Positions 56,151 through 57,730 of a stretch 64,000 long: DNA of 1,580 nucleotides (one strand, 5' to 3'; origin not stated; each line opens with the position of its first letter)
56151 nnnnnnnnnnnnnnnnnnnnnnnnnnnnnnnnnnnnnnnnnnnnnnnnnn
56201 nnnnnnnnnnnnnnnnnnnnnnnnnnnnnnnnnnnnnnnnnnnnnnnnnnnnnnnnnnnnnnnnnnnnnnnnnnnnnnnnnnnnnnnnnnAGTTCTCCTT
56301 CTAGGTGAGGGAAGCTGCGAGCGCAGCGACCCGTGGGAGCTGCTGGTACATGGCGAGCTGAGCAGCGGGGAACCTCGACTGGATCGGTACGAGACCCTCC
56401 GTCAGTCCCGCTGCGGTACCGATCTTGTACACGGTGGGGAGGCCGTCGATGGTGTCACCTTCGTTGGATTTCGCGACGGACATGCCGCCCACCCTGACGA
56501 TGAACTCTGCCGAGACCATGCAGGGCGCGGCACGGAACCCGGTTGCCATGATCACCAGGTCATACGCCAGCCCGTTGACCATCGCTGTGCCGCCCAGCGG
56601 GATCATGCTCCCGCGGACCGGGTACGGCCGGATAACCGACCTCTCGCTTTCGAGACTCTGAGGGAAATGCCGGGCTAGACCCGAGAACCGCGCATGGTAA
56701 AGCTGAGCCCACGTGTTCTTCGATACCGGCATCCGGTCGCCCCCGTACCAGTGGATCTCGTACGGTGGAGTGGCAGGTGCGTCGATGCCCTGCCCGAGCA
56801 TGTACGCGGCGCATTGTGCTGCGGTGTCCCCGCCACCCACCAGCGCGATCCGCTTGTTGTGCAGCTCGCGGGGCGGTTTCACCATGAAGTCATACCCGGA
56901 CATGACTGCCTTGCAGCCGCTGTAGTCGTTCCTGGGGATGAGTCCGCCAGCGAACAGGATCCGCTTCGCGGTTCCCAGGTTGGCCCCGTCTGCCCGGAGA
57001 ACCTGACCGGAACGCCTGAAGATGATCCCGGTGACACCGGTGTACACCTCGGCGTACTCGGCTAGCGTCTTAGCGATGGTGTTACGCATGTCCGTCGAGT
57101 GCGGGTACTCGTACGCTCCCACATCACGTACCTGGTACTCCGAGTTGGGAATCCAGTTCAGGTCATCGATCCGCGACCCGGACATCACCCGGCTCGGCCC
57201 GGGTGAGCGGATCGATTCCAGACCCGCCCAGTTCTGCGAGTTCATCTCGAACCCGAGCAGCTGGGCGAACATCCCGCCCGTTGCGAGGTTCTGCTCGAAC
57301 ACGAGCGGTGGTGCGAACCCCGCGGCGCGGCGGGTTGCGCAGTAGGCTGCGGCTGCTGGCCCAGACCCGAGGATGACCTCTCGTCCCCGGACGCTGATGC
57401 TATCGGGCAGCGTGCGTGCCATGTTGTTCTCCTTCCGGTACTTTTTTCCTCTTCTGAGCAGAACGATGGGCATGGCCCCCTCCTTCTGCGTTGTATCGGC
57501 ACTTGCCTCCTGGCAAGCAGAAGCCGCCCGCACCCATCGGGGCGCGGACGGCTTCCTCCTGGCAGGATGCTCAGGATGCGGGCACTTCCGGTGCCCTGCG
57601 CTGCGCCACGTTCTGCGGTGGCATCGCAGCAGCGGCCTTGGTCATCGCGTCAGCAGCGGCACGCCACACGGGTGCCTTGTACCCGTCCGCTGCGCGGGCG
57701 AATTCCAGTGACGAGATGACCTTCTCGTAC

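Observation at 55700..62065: Conserved dyad motif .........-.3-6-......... at five operon starts, each immediately after a GC-rich terminator hairpin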

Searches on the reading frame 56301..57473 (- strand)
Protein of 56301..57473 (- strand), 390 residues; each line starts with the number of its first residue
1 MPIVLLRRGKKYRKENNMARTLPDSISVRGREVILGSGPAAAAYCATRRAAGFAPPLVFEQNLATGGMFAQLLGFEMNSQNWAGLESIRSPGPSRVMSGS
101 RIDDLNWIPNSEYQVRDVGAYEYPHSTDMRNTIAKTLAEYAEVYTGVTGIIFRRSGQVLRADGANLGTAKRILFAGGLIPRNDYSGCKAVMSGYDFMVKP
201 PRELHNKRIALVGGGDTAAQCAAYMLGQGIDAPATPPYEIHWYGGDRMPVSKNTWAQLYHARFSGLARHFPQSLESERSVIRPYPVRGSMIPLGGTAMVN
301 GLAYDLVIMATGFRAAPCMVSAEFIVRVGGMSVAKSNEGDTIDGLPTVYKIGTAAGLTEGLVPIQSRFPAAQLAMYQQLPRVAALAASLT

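Call 14: search_protein_families(library=pfam, proteins=[window:56301-57473:-], max_evalue=0.01)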
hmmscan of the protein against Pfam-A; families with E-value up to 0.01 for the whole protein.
window:56301-57473:- (390 aa): 1 family
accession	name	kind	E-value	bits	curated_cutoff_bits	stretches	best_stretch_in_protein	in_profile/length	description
PF07992.20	Pyr_redox_2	-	2.6e-06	27.5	26.1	1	33-227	4-163/291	Pyridine nucleotide-disulphide oxidoreductase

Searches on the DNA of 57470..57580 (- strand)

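Call 72: search_dna_similar(query=window:57470-57580:-, collection=phages, mode=distant, max_evalue=1)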
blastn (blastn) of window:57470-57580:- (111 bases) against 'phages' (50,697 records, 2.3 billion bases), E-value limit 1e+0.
No match.
